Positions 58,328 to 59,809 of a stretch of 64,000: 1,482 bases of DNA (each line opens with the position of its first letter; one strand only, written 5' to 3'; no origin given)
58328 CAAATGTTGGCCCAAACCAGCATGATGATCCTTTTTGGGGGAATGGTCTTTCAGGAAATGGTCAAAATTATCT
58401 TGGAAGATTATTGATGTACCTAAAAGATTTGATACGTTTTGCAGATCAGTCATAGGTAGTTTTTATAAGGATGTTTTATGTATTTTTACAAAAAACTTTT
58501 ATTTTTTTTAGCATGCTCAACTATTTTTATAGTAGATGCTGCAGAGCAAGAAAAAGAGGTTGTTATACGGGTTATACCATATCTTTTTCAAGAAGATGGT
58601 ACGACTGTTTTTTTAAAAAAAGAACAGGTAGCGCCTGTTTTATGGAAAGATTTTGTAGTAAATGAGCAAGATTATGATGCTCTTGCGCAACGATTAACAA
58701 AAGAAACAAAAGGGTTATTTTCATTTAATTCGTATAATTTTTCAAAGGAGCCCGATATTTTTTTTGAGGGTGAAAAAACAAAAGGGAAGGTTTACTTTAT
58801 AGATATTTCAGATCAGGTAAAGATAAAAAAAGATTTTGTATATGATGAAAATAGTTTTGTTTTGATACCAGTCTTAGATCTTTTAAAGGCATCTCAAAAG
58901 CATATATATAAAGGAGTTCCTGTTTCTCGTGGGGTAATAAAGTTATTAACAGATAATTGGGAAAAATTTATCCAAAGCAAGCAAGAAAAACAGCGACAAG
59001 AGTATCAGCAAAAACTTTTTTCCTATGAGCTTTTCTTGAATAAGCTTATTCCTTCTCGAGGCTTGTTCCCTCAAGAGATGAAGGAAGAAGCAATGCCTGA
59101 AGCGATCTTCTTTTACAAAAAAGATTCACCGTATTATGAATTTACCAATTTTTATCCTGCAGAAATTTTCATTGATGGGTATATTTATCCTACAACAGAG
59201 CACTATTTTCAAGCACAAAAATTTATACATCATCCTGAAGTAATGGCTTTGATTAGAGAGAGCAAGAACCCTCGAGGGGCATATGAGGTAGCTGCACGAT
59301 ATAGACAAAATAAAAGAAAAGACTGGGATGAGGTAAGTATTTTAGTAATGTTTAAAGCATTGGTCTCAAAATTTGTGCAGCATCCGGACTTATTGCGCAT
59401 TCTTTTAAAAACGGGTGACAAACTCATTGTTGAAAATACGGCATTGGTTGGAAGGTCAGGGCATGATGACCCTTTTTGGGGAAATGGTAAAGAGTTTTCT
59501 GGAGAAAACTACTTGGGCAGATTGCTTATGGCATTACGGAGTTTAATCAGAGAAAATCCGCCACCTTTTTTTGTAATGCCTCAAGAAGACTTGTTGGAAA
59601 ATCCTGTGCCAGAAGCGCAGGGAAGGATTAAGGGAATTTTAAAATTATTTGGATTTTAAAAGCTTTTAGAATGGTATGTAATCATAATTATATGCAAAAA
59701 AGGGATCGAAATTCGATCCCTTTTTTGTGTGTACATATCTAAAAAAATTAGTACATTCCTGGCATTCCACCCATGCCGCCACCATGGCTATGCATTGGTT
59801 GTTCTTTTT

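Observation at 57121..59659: Tandem pair of secreted two-domain proteins carrying C-terminal NADAR domains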

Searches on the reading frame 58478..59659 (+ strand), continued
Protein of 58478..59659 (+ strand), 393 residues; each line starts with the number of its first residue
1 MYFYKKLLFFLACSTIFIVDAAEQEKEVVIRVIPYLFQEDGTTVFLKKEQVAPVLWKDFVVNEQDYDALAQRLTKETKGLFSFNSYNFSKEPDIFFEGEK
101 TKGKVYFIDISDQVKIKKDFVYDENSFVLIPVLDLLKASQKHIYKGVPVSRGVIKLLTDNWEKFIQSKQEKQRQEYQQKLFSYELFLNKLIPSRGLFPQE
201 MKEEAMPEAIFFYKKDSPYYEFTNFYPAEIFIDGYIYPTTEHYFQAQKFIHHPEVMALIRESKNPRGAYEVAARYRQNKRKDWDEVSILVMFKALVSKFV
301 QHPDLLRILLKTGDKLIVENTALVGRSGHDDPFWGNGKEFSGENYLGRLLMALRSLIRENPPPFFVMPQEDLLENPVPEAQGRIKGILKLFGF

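Call 65: find_encoding_contigs(protein=P0015, flank=8000, max_places=2)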
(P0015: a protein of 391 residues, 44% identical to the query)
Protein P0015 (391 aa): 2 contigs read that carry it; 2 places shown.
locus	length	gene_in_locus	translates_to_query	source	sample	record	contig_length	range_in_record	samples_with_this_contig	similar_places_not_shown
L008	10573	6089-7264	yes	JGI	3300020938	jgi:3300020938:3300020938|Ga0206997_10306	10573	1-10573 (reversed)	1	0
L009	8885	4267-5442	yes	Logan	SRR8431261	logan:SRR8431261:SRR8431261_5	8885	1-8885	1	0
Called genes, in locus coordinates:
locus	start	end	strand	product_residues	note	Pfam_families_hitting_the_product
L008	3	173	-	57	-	?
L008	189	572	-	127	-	PF00164:Ribosom_S12_S23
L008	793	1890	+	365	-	PF02163:Peptidase_M50, PF13180:PDZ_2, PF00595:PDZ (weak), PF17820:PDZ_6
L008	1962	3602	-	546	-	PF25172:Beta-prop_WDR3_2nd, PF25174:Beta-prop_THOC3, PF24805:EIF3I, PF24814:WD40_Prp19, PF25173:Beta-prop_WDR3_1st, PF25175:Beta-prop_WDR5, PF25391:WD40_Gbeta, PF23414:Beta-prop_EML_2, +16 more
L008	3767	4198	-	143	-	PF00572:Ribosomal_L13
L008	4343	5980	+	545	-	PF03553:Na_H_antiporter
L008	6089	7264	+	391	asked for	PF08719:NADAR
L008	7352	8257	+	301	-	PF13749:HATPase_c_4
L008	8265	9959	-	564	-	PF25391:WD40_Gbeta (weak), PF24807:WD40_CDC20-Fz (weak), PF24814:WD40_Prp19 (weak), PF25173:Beta-prop_WDR3_1st, PF25174:Beta-prop_THOC3, PF25175:Beta-prop_WDR5, PF23414:Beta-prop_EML_2 (weak), PF25047:Beta-prop_TEP1_2nd, +6 more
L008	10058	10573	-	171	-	?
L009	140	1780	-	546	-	PF25172:Beta-prop_WDR3_2nd, PF25174:Beta-prop_THOC3, PF24805:EIF3I, PF24814:WD40_Prp19, PF25173:Beta-prop_WDR3_1st, PF25175:Beta-prop_WDR5, PF25391:WD40_Gbeta, PF23414:Beta-prop_EML_2, +16 more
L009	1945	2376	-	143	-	PF00572:Ribosomal_L13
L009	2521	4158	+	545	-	PF03553:Na_H_antiporter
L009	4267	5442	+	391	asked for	PF08719:NADAR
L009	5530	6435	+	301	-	PF13749:HATPase_c_4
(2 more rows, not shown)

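Call 88: find_related_loci(query=A4, collection=metagenome_contigs, flank=6000)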
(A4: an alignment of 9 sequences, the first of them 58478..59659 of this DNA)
Query A4 (393 aa) in metagenome_contigs; peptide patterns used: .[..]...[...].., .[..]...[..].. (x = any residue, [..] = any of these).
600 stretches matched a pattern (row limit reached: there are more); 572 encode a relative of the query (tblastn E <= 1e-3); the best 80 are kept; 80 distinct loci.
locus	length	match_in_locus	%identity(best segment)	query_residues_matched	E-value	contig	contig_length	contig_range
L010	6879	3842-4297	47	204-361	1e-37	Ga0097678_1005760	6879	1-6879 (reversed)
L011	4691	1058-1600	38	196-393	1e-36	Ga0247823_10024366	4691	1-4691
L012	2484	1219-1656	47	210-360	3e-34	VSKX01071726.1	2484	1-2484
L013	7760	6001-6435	45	209-358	5e-34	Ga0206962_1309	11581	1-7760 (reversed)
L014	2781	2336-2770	44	206-358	6e-34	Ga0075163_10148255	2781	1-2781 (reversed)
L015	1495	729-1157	45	210-360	1e-34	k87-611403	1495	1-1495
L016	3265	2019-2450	42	206-357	1e-33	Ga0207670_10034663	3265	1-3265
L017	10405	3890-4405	39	205-387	2e-33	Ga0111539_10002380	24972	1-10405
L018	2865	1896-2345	41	204-360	1e-33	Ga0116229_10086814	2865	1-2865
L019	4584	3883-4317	45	206-358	1e-33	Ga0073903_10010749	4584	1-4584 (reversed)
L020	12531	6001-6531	38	207-391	4e-33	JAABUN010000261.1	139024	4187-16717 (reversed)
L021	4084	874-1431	37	187-369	3e-33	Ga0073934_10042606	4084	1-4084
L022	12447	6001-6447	42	203-359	5e-33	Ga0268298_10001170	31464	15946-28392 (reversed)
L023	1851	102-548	45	203-359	2e-33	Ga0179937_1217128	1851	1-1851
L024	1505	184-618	42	210-362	1e-33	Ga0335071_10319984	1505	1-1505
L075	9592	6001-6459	39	208-360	3e-30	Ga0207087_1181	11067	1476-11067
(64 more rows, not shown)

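Call 97: find_related_loci(query=A4, collection=viral_contigs, flank=3000)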
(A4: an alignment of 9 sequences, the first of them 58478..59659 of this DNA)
Query A4 (393 aa) in viral_contigs; peptide patterns used: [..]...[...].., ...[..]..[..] (x = any residue, [..] = any of these).
298 stretches matched a pattern; 173 encode a relative of the query (tblastn E <= 1e-3); the best 80 are kept; 80 distinct loci.
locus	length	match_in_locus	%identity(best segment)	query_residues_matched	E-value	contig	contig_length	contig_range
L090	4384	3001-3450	45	209-366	2e-35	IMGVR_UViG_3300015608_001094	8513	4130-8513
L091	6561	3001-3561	37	206-367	2e-32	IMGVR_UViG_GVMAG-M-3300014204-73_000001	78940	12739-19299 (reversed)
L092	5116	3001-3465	41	210-371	3e-31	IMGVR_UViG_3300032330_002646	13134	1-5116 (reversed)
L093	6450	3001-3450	43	210-366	6e-31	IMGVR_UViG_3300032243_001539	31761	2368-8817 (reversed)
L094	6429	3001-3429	39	208-358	1e-30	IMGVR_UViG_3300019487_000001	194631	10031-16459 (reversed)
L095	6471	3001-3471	40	199-361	2e-30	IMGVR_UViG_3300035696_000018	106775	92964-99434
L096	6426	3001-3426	43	210-358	5e-30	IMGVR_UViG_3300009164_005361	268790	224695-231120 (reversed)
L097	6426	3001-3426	43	210-358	5e-30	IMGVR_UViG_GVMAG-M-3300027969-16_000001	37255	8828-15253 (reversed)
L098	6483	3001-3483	40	192-358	2e-29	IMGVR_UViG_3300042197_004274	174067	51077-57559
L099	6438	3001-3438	39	209-362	4e-29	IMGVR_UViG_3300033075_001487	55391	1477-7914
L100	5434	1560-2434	40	206-361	2e-28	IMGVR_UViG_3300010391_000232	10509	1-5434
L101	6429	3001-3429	42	210-360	5e-28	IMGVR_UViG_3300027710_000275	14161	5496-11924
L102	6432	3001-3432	42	207-357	6e-28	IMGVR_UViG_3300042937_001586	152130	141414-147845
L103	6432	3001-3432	42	207-357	6e-28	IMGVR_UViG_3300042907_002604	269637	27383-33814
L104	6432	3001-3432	42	207-357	6e-28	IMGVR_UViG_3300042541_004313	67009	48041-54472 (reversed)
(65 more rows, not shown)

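Call 98: search_protein_families(library=padloc, proteins=[window:58478-59659:+], max_evalue=0.01)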
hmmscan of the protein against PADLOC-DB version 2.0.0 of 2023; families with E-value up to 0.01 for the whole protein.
window:58478-59659:+ (393 aa): 1 family
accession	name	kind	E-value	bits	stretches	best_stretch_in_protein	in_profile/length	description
PDLC04643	PDC-M42C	-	1.3e-10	39.7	1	209-356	3-156/158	-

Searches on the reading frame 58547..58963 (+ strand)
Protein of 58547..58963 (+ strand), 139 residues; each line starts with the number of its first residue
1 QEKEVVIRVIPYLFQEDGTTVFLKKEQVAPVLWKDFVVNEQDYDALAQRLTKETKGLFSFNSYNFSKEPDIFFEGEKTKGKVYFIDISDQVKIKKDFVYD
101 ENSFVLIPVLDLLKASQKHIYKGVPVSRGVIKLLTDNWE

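Call 49: search_protein_families(library=pfam, alignment_id=A5, max_evalue=1)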
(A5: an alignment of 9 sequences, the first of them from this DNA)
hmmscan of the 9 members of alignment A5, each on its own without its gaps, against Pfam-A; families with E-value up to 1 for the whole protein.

A. member 1, seq(139 aa): 1 family
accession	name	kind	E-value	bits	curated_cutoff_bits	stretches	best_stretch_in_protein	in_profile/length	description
PF14066.11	DUF4256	-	0.1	12.7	27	1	40-103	18-82/173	Protein of unknown function (DUF4256)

B. families by the number of members that match (of 9 scanned): 3 families
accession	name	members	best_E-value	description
PF02348.25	CTP_transf_3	2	0.047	Cytidylyltransferase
PF00293.34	NUDIX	1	0.00029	NUDIX domain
PF14066.11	DUF4256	1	0.1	Protein of unknown function (DUF4256)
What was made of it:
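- On Nudix hydrolase superfamily: In a scan of the nine N-domains at E up to 1, P2's own table shows no NUDIX hit and only one unnamed member reached E 2.9e-4 (call 49).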

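Call 55: search_protein_representatives(alignment_id=A5)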
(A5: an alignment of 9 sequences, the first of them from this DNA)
Query: 9 sequences, 156 profile positions. Proteins with E-value up to 0.001 (for the whole library): 209; up to 1e-10: 67; up to 1e-30: 7. The best 150 are listed.
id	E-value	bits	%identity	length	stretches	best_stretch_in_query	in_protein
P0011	1.4e-45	171.5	-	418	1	2-156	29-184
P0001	2.6e-45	170.7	-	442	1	1-156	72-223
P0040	3.4e-42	160.5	-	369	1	4-155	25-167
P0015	2.3e-39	151.3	-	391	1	3-155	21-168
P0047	7.3e-39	149.7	-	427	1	6-155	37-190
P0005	2.2e-34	135.1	-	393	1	1-156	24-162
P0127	9.4e-34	133.1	-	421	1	2-155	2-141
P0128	5.9e-26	107.8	-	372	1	5-156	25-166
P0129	3.5e-25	105.3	-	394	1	5-156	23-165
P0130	5.0e-25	104.7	-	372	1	3-154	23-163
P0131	5.8e-25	104.5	-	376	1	4-144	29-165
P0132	1.5e-24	103.2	-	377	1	2-154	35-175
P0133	1.8e-24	102.9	-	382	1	5-155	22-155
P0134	2.8e-24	102.3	-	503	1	7-156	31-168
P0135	9.7e-24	100.6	-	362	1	12-155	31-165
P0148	7.1e-20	88.0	-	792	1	5-154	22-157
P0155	4.8e-16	75.6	-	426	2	7-152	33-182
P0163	5.0e-15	72.3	-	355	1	3-132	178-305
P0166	7.1e-15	71.8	-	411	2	20-137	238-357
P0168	9.8e-15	71.3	-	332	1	6-154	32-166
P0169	2.3e-14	70.1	-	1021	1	6-154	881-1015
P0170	3.2e-14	69.6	-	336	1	7-154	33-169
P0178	1.7e-12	64.0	-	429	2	8-142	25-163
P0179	4.1e-12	62.8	-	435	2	5-141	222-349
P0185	3.6e-11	59.7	-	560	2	7-135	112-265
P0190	1.7e-10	57.5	-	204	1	4-132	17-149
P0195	1.1e-09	55.0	-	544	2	7-137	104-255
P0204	1.5e-08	51.2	-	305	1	8-134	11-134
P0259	1.4e-05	41.6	-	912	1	6-131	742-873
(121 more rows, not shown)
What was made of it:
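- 58547..58972 (+): P2 Nudix-fold domain with a degenerate Nudix box (residues 24-165). Profile search E 2.2e-34 (call 55).
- The homologous domain starts at residue about 20-35 in most members (call 55).
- Tried and rejected: The exhaustive profile search later found 209 (call 55), so those negatives were a sensitivity limit.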

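Call 61: search_protein_families(library=pfam, alignment_id=A7, max_evalue=0.001)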
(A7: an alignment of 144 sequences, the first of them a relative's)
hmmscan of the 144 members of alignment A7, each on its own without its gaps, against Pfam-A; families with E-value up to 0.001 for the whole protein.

A. member 1, P0127 (421 aa): 1 family
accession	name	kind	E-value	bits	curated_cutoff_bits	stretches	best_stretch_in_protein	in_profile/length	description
PF08719.17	NADAR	-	2.2e-34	119.5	35.1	1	175-319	1-162/163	NADAR domain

B. families by the number of members that match (of 144 scanned): 18 families
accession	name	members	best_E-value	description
PF00293.34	NUDIX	46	2.3e-14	NUDIX domain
PF08719.17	NADAR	42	9.5e-38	NADAR domain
PF13920.12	zf-C3HC4_3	3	3e-07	Zinc finger, C3HC4 type (RING finger)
PF13639.12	zf-RING_2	3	3.4e-06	Ring finger domain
PF00097.31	zf-C3HC4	3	8.5e-05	Zinc finger, C3HC4 type (RING finger)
PF24921.1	RING_XB3-XBAT31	2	2e-05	E3 ubiquitin-protein ligase XB3/XBAT31 RING finger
PF13445.12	zf-RING_UBOX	2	2.5e-05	RING-type zinc-finger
PF12796.13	Ank_2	1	1.3e-56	Ankyrin repeats (3 copies)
PF00023.36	Ank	1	7.2e-49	Ankyrin repeat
PF13637.12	Ank_4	1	2.4e-40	Ankyrin repeats (many copies)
PF13606.12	Ank_3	1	2.6e-36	Ankyrin repeat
PF13857.12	Ank_5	1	1.4e-30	Ankyrin repeats (many copies)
PF01661.27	Macro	1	3.8e-09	Macro domain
PF24521.3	Ank_KRIT1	1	5.6e-08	KRIT1 ankyrin-repeats domain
PF23745.1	ANK_LRRK2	1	6.1e-08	LRRK2 ANK repeat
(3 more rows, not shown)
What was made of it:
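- On Nudix hydrolase superfamily: 46 of 144 sequence relatives match PF00293 (call 61).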

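Call 72: list_cluster_members(proteins=[P0127, P0128, P0129, P0134, P0148, P0169, P0190, P0204, P0185, P0259])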
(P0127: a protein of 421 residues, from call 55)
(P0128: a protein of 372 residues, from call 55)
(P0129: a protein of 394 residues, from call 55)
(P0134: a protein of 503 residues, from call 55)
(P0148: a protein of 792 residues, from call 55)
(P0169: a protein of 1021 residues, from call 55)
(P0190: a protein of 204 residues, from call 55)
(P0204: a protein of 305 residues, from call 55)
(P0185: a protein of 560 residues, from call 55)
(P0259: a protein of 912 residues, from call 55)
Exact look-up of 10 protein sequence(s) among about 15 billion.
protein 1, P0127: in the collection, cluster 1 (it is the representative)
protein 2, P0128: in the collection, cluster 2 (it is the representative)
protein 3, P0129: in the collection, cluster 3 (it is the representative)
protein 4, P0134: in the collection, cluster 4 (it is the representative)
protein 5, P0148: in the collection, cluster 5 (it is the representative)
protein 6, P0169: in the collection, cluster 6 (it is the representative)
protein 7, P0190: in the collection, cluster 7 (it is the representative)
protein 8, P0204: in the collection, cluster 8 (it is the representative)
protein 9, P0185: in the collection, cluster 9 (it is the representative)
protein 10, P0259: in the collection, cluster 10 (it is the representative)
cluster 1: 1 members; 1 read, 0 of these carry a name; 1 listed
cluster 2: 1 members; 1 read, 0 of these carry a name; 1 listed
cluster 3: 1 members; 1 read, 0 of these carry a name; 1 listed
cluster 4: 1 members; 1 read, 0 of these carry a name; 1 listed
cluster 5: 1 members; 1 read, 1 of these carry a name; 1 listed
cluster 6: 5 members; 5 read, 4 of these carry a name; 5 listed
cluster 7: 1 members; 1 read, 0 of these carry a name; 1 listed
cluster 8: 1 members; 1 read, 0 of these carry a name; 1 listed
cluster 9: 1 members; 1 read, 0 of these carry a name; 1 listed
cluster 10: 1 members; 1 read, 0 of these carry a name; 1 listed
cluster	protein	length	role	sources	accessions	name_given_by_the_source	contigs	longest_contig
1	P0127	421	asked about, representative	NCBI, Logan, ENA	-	-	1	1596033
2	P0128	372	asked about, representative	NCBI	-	-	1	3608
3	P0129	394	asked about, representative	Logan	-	-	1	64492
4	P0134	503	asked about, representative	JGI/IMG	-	-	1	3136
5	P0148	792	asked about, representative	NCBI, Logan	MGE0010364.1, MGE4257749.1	MAG: NADAR family protein [Candidatus Babeliales bacterium]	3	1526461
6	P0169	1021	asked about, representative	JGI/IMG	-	ankyrin repeat protein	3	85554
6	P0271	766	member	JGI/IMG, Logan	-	ankyrin repeat protein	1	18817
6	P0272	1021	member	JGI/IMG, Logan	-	ankyrin repeat protein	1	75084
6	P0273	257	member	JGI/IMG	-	HEPN domain-containing protein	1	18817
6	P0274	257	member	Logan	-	-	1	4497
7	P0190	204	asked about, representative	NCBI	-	-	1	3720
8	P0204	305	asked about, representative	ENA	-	-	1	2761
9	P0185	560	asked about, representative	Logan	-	-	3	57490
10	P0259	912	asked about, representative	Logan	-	-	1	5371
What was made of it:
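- Family member P0148 is annotated as Candidatus Babeliales (call 72).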

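Call 100: search_protein_families(library=pfam, proteins=[P0155, P0163, P0166, P0168, P0170, P0178, P0179, P0185, P0195, P0148], max_evalue=0.001)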
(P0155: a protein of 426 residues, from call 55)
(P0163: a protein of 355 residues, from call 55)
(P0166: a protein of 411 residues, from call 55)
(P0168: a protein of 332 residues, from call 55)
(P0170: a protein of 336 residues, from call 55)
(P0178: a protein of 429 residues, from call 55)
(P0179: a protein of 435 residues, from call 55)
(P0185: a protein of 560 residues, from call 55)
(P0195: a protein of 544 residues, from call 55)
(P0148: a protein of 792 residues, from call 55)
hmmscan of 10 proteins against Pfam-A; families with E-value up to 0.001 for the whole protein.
P0155 (426 aa): 5 families
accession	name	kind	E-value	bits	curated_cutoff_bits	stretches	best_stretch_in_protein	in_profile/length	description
PF13920.12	zf-C3HC4_3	-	3e-07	30.6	27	1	381-425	3-47/49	Zinc finger, C3HC4 type (RING finger)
PF13639.12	zf-RING_2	-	1.2e-05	25.9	27.3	1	382-421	2-44/44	Ring finger domain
PF00097.31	zf-C3HC4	-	0.00019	21.7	21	1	383-420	1-40/40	Zinc finger, C3HC4 type (RING finger)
PF13445.12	zf-RING_UBOX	-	0.00073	19.9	25.2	1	383-418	1-39/39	RING-type zinc-finger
PF24921.1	RING_XB3-XBAT31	-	0.00075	19.9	50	0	383-425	2-56/57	E3 ubiquitin-protein ligase XB3/XBAT31 RING finger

P0163 (355 aa): 0 families

P0166 (411 aa): 1 family
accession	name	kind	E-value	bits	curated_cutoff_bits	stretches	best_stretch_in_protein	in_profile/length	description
PF00293.34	NUDIX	-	1.1e-12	48.6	21.1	1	32-159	5-118/134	NUDIX domain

P0168 (332 aa): 0 families

P0170 (336 aa): 0 families

P0178 (429 aa): 1 family
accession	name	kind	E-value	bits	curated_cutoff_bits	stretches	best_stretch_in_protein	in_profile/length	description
PF00293.34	NUDIX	-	1.9e-07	31.6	21.1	1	32-148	11-119/134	NUDIX domain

P0179 (435 aa): 1 family
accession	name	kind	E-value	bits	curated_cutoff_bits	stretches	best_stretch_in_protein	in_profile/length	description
PF00293.34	NUDIX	-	1.8e-08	34.9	21.1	1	28-149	8-121/134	NUDIX domain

P0185 (560 aa): 1 family
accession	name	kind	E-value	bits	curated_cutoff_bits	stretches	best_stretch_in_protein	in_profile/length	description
PF00293.34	NUDIX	-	1.8e-05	25.2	21.1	1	388-416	33-66/134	NUDIX domain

P0195 (544 aa): 1 family
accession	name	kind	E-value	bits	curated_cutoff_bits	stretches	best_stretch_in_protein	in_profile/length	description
PF00293.34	NUDIX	-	3.3e-11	43.8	21.1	1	366-403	25-65/134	NUDIX domain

P0148 (792 aa): 1 family
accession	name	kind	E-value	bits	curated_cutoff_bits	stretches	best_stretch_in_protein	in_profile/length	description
PF08719.17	NADAR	-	1.9e-32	113.2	35.1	1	207-353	1-163/163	NADAR domain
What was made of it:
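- Family members are fused to RING (for example P0155) and to ankyrin repeats (calls 61, 100).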
